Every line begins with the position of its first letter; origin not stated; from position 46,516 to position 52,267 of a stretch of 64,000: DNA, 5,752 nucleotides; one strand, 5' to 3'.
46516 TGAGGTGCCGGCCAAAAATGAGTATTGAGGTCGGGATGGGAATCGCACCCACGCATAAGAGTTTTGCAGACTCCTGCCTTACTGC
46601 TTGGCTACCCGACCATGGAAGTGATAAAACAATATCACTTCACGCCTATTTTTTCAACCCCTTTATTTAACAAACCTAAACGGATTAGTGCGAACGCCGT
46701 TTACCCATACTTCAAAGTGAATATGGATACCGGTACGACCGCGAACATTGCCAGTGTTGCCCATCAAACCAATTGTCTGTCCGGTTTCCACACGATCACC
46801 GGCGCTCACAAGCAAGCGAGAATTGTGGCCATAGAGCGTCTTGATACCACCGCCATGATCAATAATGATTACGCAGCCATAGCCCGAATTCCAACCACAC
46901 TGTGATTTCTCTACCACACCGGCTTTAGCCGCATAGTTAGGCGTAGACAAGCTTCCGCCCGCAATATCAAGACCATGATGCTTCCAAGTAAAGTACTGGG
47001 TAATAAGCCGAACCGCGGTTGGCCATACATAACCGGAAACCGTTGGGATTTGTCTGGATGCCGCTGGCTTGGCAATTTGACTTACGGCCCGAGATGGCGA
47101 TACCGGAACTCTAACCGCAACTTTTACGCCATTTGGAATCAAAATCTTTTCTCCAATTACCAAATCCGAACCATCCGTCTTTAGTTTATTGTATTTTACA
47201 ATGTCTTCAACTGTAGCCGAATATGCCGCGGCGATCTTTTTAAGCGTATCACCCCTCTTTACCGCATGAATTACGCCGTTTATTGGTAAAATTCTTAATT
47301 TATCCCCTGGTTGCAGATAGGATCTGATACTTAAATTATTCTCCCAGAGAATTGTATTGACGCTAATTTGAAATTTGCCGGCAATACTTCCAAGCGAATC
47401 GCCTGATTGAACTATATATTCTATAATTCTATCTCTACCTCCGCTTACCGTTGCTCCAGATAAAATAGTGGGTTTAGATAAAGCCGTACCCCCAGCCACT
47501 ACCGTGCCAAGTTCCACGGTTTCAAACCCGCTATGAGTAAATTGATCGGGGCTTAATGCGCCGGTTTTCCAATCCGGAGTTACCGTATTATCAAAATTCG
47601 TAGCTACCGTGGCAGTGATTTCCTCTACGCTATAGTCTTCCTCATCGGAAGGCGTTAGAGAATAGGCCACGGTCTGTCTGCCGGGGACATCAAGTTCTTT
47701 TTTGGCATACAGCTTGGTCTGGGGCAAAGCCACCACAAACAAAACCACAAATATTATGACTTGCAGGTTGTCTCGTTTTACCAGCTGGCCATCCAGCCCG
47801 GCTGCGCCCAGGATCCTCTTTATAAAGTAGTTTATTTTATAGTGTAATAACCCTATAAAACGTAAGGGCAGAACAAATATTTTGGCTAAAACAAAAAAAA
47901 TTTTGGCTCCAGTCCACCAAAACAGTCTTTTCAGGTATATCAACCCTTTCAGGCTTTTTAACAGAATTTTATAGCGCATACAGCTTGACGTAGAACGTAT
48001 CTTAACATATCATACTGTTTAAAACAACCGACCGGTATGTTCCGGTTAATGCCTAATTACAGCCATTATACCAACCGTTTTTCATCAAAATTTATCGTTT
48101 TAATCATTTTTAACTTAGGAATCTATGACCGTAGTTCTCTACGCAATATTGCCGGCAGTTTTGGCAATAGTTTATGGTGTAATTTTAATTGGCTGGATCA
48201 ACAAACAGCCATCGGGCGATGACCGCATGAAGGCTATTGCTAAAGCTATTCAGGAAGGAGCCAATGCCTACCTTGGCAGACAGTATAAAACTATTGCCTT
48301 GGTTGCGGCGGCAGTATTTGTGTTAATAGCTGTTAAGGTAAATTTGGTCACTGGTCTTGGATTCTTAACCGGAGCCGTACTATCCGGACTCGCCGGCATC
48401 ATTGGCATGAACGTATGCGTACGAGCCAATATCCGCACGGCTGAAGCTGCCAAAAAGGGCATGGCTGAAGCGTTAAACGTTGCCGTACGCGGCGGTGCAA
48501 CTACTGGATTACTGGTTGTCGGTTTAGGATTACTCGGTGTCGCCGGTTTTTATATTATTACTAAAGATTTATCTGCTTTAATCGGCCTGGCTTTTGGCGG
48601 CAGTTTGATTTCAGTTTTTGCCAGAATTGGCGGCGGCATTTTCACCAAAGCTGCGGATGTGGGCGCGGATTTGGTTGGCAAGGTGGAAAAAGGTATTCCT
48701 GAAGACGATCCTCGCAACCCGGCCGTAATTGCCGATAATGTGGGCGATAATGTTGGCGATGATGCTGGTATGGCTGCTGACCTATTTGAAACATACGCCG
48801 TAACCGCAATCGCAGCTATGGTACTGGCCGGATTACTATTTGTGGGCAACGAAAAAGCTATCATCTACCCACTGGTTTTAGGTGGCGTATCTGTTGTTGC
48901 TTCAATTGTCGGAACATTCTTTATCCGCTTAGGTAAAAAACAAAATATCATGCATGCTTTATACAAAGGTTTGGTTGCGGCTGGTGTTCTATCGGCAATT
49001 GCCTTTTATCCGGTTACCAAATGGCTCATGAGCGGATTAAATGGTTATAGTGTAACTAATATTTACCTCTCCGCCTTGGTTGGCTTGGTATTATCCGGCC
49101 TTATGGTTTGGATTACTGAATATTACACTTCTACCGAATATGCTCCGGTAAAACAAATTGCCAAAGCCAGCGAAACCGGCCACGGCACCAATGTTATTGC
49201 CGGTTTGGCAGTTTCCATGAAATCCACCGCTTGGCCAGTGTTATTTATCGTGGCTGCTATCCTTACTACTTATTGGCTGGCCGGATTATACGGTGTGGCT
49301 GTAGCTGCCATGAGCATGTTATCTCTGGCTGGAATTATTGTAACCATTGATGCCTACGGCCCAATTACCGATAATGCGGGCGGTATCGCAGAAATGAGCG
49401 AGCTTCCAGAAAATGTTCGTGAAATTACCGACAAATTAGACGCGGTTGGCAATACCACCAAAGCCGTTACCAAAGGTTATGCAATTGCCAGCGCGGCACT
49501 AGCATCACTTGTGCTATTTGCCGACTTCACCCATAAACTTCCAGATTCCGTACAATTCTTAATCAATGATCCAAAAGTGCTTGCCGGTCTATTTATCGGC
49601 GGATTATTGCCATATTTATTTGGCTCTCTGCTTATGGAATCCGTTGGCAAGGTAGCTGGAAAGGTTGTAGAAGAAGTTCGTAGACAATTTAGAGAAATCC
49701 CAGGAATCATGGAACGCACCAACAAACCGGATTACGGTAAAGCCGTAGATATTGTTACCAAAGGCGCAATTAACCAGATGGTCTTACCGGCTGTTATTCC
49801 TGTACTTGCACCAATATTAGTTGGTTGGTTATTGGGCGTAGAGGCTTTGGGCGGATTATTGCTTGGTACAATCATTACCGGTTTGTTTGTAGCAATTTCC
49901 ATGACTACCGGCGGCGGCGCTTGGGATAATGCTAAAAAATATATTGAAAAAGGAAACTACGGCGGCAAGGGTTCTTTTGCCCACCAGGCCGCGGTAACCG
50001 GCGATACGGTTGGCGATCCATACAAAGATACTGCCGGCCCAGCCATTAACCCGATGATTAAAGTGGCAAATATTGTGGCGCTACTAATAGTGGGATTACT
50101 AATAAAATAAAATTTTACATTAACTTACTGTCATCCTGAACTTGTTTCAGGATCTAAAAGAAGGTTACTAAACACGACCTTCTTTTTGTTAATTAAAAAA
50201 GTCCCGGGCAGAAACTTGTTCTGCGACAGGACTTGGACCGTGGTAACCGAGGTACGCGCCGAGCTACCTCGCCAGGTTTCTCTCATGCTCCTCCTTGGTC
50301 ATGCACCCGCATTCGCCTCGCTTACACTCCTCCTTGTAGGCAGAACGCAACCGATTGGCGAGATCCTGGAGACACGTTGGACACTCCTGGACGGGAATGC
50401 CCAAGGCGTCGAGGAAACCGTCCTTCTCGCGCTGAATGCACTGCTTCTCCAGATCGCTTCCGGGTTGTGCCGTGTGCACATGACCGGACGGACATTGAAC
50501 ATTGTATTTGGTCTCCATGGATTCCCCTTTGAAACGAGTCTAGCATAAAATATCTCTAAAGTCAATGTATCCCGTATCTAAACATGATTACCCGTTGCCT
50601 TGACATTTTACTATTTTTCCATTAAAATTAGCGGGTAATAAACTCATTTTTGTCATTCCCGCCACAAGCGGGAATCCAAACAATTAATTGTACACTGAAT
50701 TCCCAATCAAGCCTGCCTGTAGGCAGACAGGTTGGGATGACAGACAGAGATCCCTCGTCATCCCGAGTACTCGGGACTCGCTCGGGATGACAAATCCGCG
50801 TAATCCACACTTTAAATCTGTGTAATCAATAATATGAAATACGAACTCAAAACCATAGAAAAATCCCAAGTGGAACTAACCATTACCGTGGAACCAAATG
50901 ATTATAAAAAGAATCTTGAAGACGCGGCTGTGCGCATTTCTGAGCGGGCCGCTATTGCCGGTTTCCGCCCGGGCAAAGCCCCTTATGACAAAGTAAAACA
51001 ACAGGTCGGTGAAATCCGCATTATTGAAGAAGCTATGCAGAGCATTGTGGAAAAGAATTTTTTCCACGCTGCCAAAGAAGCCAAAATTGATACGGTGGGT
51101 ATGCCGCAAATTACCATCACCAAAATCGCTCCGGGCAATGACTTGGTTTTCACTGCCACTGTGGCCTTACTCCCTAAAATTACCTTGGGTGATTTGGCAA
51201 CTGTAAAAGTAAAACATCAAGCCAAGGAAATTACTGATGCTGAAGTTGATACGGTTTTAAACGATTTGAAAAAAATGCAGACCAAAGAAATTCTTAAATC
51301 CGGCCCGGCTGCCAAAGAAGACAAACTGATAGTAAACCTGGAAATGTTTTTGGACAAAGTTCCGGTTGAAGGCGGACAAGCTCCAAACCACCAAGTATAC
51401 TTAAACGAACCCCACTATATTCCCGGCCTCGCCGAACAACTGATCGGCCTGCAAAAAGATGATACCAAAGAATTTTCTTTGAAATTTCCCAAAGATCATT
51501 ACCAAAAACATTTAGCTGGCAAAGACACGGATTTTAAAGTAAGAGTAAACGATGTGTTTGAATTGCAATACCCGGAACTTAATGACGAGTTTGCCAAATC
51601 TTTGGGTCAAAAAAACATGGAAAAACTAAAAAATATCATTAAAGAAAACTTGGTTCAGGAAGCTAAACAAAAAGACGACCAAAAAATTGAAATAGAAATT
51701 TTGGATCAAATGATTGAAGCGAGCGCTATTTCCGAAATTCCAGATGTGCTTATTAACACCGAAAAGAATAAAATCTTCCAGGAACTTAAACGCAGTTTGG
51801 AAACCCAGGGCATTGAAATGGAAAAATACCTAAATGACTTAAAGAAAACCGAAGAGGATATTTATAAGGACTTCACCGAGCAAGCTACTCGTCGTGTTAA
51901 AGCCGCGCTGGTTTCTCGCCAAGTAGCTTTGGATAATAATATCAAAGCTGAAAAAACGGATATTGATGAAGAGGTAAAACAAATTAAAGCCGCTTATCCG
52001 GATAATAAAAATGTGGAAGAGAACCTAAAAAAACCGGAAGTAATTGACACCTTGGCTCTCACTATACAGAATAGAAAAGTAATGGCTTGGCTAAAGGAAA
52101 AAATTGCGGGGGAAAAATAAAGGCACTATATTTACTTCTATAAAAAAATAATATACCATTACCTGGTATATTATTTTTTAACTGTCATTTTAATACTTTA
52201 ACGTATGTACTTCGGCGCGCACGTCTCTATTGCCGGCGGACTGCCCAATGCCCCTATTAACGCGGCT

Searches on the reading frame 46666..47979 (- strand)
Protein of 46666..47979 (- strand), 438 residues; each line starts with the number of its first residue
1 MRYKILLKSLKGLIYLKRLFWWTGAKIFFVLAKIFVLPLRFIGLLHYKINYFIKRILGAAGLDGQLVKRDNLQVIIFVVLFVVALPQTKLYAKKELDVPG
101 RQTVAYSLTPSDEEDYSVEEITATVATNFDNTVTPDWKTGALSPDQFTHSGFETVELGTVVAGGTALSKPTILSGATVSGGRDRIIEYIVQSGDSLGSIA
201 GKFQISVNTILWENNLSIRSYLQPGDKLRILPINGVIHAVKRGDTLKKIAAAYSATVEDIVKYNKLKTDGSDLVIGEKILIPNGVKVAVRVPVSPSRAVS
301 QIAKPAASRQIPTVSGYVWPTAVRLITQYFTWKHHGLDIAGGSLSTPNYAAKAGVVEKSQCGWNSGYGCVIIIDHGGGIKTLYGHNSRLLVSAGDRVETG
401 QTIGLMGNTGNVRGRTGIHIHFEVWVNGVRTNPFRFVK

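Call 44: search_protein_families(library=pfam, proteins=[window:46666-47979:-], max_evalue=0.001)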
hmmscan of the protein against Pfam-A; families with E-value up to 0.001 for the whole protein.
window:46666-47979:- (438 aa): 5 families
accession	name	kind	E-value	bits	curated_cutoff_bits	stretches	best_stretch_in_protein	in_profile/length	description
PF01551.29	Peptidase_M23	-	1.2e-26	93.2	28.7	1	333-433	2-96/96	Peptidase family M23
PF01476.26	LysM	-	4.1e-23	81.5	20.9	2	239-282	2-43/43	LysM domain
PF23473.1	LysM3_LYK4_5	-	1.1e-08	35.4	29.3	1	187-217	4-34/48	LYK4/5 LysM3 domain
PF23446.1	LysM1_NFP_LYK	-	9.3e-05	23.7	36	0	245-282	17-54/60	NFP/LYK LysM1 domain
PF23462.1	LysM3_NFP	-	0.00015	22.7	28.1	0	186-215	3-32/48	NFP LysM3 domain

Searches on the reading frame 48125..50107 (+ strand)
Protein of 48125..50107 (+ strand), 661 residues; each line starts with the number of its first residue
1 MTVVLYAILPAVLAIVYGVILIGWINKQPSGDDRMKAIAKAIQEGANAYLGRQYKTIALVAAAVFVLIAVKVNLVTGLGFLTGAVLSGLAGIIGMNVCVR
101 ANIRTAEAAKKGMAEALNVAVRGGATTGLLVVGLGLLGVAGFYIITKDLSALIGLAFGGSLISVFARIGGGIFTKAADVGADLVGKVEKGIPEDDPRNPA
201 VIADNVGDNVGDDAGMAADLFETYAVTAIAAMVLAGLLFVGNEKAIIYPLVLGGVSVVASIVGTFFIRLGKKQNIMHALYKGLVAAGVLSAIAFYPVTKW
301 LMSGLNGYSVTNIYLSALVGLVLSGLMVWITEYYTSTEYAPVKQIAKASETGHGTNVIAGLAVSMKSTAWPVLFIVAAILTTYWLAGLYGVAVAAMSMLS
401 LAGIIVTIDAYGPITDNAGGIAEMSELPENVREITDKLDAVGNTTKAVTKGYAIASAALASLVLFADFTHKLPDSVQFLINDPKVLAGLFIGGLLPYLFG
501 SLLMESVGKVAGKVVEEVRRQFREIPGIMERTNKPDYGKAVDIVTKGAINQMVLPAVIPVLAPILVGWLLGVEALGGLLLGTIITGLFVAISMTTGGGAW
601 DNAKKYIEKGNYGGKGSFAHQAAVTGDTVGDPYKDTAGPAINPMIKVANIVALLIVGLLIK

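Call 44: search_protein_families(library=pfam, proteins=[window:48125-50107:+], max_evalue=0.001)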
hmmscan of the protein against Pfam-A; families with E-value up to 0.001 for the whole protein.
window:48125-50107:+ (661 aa): 1 family
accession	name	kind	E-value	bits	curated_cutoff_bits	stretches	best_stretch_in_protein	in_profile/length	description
PF03030.21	H_PPase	-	2.5e-270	899.1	29.7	1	12-655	1-645/645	Inorganic H+ pyrophosphatase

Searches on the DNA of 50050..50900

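Call 93: search_rna_families(source=window, start=50050, end=50900, threshold=evalue, max_evalue=1)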
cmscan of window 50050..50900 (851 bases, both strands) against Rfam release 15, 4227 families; matches with E-value up to 1: 0.
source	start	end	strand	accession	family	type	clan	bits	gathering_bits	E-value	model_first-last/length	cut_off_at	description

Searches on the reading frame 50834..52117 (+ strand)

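Call 44: search_protein_families(library=pfam, proteins=[window:50834-52117:+], max_evalue=0.001)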
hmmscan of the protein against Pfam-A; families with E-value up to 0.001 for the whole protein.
window:50834-52117:+ (428 aa): 3 families
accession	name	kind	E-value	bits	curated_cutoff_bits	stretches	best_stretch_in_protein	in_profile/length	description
PF05697.18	Trigger_N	-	4.6e-36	124.7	22.2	1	1-144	1-143/144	Bacterial trigger factor protein (TF)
PF05698.19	Trigger_C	-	2.1e-25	90.1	22.7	1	262-422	2-162/162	Bacterial trigger factor protein (TF) C-terminus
PF00254.34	FKBP_C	-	0.00012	22.8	21.1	1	159-231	5-86/94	FKBP-type peptidyl-prolyl cis-trans isomerase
